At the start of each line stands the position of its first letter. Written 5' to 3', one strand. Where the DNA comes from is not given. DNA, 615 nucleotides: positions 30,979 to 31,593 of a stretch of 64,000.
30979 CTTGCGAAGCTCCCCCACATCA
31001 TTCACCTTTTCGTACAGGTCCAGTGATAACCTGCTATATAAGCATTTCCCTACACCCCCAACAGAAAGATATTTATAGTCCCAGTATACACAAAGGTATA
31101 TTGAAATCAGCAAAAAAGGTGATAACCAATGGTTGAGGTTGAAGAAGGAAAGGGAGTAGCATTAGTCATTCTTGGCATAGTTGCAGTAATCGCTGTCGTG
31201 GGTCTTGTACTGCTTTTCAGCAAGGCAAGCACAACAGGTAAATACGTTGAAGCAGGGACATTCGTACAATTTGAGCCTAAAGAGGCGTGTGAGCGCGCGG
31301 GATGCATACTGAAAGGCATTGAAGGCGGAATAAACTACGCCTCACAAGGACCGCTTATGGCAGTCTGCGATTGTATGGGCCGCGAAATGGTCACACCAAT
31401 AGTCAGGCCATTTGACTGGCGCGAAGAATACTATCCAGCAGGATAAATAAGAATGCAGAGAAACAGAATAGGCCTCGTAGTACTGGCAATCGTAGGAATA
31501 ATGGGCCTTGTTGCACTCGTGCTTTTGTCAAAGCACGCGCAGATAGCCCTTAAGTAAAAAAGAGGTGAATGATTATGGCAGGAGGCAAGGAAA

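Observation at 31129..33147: Tandem array of seven small signal-anchored paralogues with a CX4C...CXC signature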

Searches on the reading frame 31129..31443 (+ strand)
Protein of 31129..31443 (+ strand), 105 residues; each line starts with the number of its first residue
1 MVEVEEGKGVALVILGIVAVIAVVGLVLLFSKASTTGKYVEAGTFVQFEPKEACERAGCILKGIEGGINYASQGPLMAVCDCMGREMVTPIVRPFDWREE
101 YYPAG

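Call 4: search_protein_families(library=pfam, proteins=[window:31129-31443:+], max_evalue=10)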
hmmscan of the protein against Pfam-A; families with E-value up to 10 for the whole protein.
window:31129-31443:+ (105 aa): 1 family
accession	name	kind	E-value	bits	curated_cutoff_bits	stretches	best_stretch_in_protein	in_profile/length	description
PF17231.7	DUF5305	-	0.35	10.7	29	1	8-35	116-143/217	Family of unknown function (DUF5305)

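Call 5: search_protein_families(library=ncbifam, proteins=[window:31129-31443:+], max_evalue=10)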
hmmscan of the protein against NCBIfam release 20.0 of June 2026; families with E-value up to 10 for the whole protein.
window:31129-31443:+ (105 aa): 2 families
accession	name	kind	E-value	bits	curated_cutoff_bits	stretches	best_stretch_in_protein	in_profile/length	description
NF009374.0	PRK12737.1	subfamily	0.14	11.1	383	1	56-100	42-86/284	tagatose-bisphosphate aldolase subunit GatY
NF045534.1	small_EYxxD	equivalog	0.94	9.2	29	1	13-28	11-26/37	EYxxD motif small membrane protein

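Call 10: find_homologous_proteins(query=A1, max_evalue=0.001)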
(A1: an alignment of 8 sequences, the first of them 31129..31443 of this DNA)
Query A1 (8 sequences) (105 aa, profile of the alignment): 246 proteins with E <= 0.001 among 8000 candidates; the best 120 are listed.
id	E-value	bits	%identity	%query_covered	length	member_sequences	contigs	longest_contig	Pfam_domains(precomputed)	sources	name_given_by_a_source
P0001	5.1e-23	99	46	52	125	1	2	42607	-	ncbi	-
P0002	7.0e-23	98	44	52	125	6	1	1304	-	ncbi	-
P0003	5.9e-21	92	46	51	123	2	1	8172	-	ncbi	-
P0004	8.1e-20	89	34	28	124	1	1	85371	-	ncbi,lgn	-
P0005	2.5e-19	87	50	21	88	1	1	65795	-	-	-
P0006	1.9e-18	84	40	93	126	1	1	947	-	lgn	-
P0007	1.5e-17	81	46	50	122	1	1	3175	-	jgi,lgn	jgi:hypothetical protein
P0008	3.4e-17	80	47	51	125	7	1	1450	-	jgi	-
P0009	7.8e-17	79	46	60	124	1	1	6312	-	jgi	jgi:hypothetical protein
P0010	1.7e-16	78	47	51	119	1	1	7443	-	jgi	jgi:hypothetical protein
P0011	3.3e-16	77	59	49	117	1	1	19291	-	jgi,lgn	jgi:hypothetical protein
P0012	3.8e-16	77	-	-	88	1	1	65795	-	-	-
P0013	5.0e-16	76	52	51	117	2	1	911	-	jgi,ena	-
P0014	8.3e-16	76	56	52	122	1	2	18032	-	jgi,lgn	jgi:hypothetical protein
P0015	1.1e-15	75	49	52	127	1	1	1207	-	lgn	-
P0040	4.0e-12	64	68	94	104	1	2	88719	-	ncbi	ncbi:MAG: hypothetical protein QXM31_02980 [Candidatus Woesearchaeota archaeon]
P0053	4.0e-11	61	64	93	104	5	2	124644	-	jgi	jgi:hypothetical protein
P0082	4.8e-6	44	83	33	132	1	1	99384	-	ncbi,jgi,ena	-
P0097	1.5e-5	43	81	30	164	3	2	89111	-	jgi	jgi:hypothetical protein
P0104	2.3e-5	42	79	32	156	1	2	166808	-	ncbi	-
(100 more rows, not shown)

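Call 18: find_encoding_contigs(protein=P0004, flank=6000, max_places=2)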
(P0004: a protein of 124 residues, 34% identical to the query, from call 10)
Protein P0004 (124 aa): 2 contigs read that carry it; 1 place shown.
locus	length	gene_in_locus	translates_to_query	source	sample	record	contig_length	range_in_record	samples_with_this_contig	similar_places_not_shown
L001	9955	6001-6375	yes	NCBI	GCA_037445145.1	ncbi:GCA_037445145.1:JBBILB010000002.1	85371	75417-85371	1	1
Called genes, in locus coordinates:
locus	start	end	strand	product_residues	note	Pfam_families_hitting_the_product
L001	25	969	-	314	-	PF00801:PKD (weak)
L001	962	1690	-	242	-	PF04402:SIMPL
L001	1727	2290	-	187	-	PF13412:HTH_24 (faint), PF08100:Dimerisation (weak), PF25213:HVO_A0261_N (weak), PF01022:HTH_5, PF01047:MarR (faint), PF12802:MarR_2 (faint), PF12840:HTH_20, PF01978:TrmB (weak)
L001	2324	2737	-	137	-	PF07238:PilZ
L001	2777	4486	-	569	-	PF06202:GDE_C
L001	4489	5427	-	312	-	PF01087:GalP_UDP_transf, PF16268:DUF4921 (faint), PF16285:DUF4931_N (faint), PF01230:HIT (faint), PF11969:DcpS_C (faint)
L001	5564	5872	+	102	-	-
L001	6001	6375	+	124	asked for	-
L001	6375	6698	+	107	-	-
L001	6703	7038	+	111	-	-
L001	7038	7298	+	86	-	-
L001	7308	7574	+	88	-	-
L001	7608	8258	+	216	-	PF04851:ResIII, PF00270:DEAD, PF22527:DEXQc_Suv3 (weak)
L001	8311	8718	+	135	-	PF07291:MauE, PF07681:DoxX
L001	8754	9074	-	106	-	-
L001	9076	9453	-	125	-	-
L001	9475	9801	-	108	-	PF09685:MamF_MmsF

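Call 19: find_encoding_contigs(protein=P0053, flank=6000, max_places=2)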
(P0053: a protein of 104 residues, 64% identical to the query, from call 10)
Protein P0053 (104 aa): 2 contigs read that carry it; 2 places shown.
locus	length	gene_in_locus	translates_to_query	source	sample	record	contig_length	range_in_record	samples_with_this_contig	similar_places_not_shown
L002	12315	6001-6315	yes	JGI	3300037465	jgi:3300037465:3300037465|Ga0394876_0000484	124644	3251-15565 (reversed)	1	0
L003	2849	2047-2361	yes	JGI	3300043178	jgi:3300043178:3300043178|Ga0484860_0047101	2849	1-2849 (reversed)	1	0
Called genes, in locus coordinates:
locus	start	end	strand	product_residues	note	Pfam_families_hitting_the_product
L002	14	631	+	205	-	-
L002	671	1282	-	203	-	-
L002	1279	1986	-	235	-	PF10099:RskA_C (weak)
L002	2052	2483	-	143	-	-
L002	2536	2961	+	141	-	PF01467:CTP_transf_like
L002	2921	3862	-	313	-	PF00801:PKD (weak), PF18911:PKD_4 (faint)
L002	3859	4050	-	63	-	-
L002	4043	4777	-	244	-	PF04402:SIMPL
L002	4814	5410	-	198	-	PF25213:HVO_A0261_N (weak), PF01022:HTH_5, PF01047:MarR (weak), PF12802:MarR_2 (weak), PF12840:HTH_20, PF13412:HTH_24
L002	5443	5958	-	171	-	PF07238:PilZ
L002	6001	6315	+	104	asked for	-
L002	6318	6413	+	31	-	-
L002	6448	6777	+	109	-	-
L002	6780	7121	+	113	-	-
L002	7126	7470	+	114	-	-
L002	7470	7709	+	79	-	-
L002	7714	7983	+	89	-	-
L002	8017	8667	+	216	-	PF04851:ResIII, PF00270:DEAD, PF22527:DEXQc_Suv3 (weak)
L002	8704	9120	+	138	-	PF07291:MauE (weak), PF07681:DoxX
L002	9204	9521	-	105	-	-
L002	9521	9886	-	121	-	-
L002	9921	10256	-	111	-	PF09685:MamF_MmsF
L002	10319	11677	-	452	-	PF02881:SRP54_N, PF13604:AAA_30, PF00448:SRP54, PF13207:AAA_17 (weak)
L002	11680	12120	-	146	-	PF02996:Prefoldin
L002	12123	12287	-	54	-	-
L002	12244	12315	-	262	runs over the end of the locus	PF02616:SMC_ScpA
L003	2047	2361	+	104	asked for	-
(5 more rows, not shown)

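Call 20: find_encoding_contigs(protein=P0040, flank=6000, max_places=2)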
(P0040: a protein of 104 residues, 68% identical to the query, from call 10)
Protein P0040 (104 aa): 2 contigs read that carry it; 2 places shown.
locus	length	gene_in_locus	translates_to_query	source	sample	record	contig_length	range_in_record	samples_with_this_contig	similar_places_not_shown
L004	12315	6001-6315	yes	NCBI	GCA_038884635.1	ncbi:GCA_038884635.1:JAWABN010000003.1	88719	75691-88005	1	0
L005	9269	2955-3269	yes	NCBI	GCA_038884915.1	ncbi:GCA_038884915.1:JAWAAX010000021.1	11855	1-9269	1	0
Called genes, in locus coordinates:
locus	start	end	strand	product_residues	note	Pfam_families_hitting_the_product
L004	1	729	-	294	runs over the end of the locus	PF00801:PKD (weak)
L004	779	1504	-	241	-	PF04402:SIMPL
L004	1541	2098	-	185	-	PF25213:HVO_A0261_N (weak), PF01022:HTH_5, PF01047:MarR (weak), PF12802:MarR_2 (weak), PF12840:HTH_20, PF13412:HTH_24 (weak), PF01978:TrmB (weak)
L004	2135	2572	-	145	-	PF07238:PilZ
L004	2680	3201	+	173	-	-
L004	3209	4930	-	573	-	PF06202:GDE_C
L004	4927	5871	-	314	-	PF01087:GalP_UDP_transf, PF16268:DUF4921 (faint), PF01230:HIT (faint), PF16285:DUF4931_N (weak)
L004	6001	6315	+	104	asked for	-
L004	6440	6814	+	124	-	-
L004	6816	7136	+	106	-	-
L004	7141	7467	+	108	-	-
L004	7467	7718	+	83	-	-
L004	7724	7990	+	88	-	-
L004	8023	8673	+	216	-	PF04851:ResIII, PF00270:DEAD, PF22527:DEXQc_Suv3 (weak)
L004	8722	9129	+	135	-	PF07681:DoxX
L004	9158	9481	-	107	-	-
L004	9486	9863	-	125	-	-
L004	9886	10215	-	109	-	PF09685:MamF_MmsF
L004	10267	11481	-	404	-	PF02881:SRP54_N, PF03308:MeaB (faint), PF13604:AAA_30 (weak), PF00448:SRP54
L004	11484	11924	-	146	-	PF02996:Prefoldin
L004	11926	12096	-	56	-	-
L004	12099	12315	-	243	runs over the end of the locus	PF02616:SMC_ScpA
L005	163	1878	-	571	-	PF06202:GDE_C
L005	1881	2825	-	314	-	PF01087:GalP_UDP_transf, PF16268:DUF4921 (faint), PF01230:HIT (faint), PF16285:DUF4931_N (weak)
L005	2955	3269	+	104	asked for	-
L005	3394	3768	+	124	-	-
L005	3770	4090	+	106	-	-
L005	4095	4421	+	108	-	-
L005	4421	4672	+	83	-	-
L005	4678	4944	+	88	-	-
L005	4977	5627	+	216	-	PF04851:ResIII, PF00270:DEAD, PF22527:DEXQc_Suv3 (weak)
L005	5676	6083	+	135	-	PF07681:DoxX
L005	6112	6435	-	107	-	-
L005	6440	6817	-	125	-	-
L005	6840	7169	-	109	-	PF09685:MamF_MmsF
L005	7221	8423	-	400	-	PF02881:SRP54_N, PF03308:MeaB (faint), PF13604:AAA_30 (weak), PF00448:SRP54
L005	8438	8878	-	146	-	PF02996:Prefoldin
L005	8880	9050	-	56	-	-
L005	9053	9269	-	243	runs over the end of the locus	PF02616:SMC_ScpA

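Call 43: predict_structure(alignment_id=A3)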
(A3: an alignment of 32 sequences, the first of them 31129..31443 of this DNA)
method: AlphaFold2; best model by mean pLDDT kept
length: 105 residues; sequences in the alignment: 32
mean_pLDDT: 74.6   pTM: 0.45
mean pLDDT of the five models: 74.6, 73.8, 72.6, 71.5, 68.3
residues with pLDDT >= 90: 23; 70-90: 48; 50-70: 20; < 50: 14
segments of 3 or more residues with pLDDT < 50: 1-3, 36-41, 70-73
pLDDT, mean of each block of 10 residues (from residue 1): 55 88 85 51 69 89 74 72 91 76 65
secondary structure, 60 per line:
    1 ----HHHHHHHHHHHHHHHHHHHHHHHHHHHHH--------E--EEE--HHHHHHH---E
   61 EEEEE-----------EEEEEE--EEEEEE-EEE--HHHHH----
elements in order: H5-33 E45-47 H50-56 E60-65 E77-82 E85-90 E92-94 H97-101

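Call 47: fold_search(model_id=the predicted structure, library=pdb)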
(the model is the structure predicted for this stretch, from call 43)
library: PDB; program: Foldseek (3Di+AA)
matches with E <= 10: 165; with E <= 0.001: 0
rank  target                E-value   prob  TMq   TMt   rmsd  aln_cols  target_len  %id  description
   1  8f0w_A                1.2e+00  0.38  0.24  0.21   5.1        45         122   13  Tudor Domain of Tumor suppressor p53BP1 with MFP-5956 (released 2023-01-18)
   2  9ckj_F                1.5e+00  0.33  0.24  0.21   5.1        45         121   13  Co-crystal structure of 53BP1 tandem Tudor domains in complex with UNC9512 (released 2024-10-30)
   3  6my0_A                1.7e+00  0.44  0.24  0.21   4.6        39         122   13  Structure of 53BP1 Tandem Tudor domains with E1549P and D1550N mutations (released 2019-11-27)
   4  1ssf_MODEL_1_A        1.7e+00  0.35  0.24  0.21   4.4        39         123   13  Solution structure of the mouse 53BP1 fragment (residues 1463-1617) (released 2004-09-14)
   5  2g3r                  1.8e+00  0.51  0.24  0.21   2.8        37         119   14  Crystal Structure of 53BP1 tandem tudor domains at 1.2 A resolution (released 2007-01-02)
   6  6mxy_B                1.8e+00  0.23  0.23  0.20   5.1        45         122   13  Structure of 53BP1 tandem Tudor domains in complex with small molecule UNC3351 (released 2019-11-27)
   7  4x34_B                1.9e+00  0.38  0.23  0.21   2.9        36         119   17  Crystal structure of the 53BP1 tandem tudor domain in complex with p53K381acK382me2 (released 2015-03-04)
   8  8guo_B                1.9e+00  0.10  0.22  0.24   6.3        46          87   11  Crystal structure of the nuclease domain of EsaD in complex with EsaG from Staphylococcus aureus (released 2022-11-09)
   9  8r7d_D                1.9e+00  0.07  0.15  0.15   8.1        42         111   10  Complex of rice blast (Magnaporthe oryzae) mutant effector protein PWL2-SNDE with the HMA domain of OsHIPP43 from rice (released 2024-01-31)
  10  5wi2_A                1.9e+00  0.03  0.15  0.17  13.8        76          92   13  Crystal structure of the KA1 domain from human Chk1 (released 2017-10-04)
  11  3lh0_A                2.1e+00  0.30  0.24  0.21   5.0        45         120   13  Crystal structure of the 53BP1 tandem tudor domain in complex with p53K372me2 (released 2010-03-23)
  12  6mxx_J                2.1e+00  0.23  0.23  0.21   5.1        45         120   13  Structure of 53BP1 tandem Tudor domains in complex with small molecule UNC2991 (released 2019-11-27)
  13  5j26_A                2.3e+00  0.23  0.24  0.22   5.1        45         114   13  Crystal structure of a 53BP1 Tudor domain in complex with a ubiquitin variant (released 2016-12-14)
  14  8swj_C                2.5e+00  0.33  0.23  0.20   2.8        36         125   17  Co-crystal structure of 53BP1 tandem Tudor domains in complex with UNC8531 (released 2023-08-02)
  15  8swj_B                2.5e+00  0.30  0.23  0.20   2.9        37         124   14  Co-crystal structure of 53BP1 tandem Tudor domains in complex with UNC8531 (released 2023-08-02)
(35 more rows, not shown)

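Call 48: find_encoding_contigs(protein=P0104, flank=10000, max_places=1)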
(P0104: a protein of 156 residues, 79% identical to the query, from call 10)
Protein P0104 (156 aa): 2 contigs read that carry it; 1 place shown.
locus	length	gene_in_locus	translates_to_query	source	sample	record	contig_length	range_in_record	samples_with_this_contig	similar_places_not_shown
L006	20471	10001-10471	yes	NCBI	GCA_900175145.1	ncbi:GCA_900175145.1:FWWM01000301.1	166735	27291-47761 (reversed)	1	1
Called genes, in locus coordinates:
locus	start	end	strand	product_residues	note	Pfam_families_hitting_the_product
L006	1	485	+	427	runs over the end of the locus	PF01425:Amidase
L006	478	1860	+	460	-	PF02934:GatB_N, PF02637:GatB_Yqey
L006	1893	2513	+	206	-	PF09335:VTT_dom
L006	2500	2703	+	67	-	-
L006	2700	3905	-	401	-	PF00149:Metallophos, PF12850:Metallophos_2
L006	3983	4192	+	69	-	-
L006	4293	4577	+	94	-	-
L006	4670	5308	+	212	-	PF00735:Septin (weak), PF01926:MMR_HSR1, PF02421:FeoB_N (faint), PF16897:MMR_HSR1_Xtn (weak), PF00009:GTP_EFTU (weak)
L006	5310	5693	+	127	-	PF09846:OapB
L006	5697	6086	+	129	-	PF09845:OapC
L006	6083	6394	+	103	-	-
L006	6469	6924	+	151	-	-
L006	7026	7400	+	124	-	-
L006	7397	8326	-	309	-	PF04014:MazE_antitoxin (weak), PF01895:PhoU (weak)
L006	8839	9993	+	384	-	PF01368:DHH, PF02272:DHHA1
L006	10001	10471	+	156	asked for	-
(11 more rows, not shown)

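Call 49: find_encoding_contigs(protein=P0082, flank=10000, max_places=1)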
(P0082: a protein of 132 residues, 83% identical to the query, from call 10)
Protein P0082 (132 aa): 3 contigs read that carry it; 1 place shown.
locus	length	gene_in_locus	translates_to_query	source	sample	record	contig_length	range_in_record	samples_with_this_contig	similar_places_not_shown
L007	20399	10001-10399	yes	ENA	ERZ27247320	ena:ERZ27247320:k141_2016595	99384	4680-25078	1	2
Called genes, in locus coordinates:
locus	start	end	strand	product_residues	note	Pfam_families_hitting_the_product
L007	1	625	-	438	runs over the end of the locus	-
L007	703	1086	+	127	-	PF01201:Ribosomal_S8e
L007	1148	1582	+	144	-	-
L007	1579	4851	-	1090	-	-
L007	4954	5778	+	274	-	-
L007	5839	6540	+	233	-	-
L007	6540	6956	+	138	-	-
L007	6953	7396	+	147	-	PF01252:Peptidase_A8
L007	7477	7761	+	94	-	-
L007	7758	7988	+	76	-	-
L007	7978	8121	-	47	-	-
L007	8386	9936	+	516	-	PF05593:RHS_repeat (faint)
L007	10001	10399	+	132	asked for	-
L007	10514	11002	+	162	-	-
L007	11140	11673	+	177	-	-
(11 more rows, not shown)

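Call 50: find_encoding_contigs(protein=P0097, flank=10000, max_places=1)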
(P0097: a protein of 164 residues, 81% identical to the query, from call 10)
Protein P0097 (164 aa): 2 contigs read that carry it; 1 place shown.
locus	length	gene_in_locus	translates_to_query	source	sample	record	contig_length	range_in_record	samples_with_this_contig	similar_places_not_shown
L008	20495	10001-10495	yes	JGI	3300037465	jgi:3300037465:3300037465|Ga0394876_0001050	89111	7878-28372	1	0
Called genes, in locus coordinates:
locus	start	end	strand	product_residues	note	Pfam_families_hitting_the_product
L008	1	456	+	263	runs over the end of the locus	-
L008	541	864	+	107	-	PF01201:Ribosomal_S8e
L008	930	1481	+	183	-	-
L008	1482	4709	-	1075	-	-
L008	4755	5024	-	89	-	-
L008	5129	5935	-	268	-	-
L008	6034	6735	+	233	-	-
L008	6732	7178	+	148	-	-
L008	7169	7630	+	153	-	PF01252:Peptidase_A8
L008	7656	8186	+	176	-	-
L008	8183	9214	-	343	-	PF01266:DAO (faint), PF02254:TrkA_N (faint), PF07992:Pyr_redox_2, PF13450:NAD_binding_8 (faint), PF00070:Pyr_redox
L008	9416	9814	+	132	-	-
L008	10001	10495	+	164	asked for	-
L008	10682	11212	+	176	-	-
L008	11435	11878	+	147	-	-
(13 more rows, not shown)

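Call 61: search_solved_structures(query=A3, max_evalue=10)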
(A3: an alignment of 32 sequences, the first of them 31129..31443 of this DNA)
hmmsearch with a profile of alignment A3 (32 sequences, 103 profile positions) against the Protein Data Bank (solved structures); distinct sequences matched with E-value up to 10: 4.
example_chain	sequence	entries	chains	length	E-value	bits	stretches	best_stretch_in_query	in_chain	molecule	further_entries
6l5t_A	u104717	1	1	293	0.33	14.3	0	34-69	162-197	Peptidase C16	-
5xnl_J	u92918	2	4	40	0.42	13.9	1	1-35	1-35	Photosystem II reaction center protein J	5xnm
3jcu_J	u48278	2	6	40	0.62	13.4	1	1-35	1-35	Photosystem II reaction center protein J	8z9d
6yp7_j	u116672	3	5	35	1.4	12.3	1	9-35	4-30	Photosystem II reaction center protein J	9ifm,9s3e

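Call 73: search_protein_families(library=pfam, proteins=[L001:9076-9450:-], max_evalue=0.01)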
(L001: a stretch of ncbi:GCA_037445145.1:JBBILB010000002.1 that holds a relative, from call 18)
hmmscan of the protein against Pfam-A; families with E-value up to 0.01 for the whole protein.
L001:9076-9450:- (124 aa): 0 families
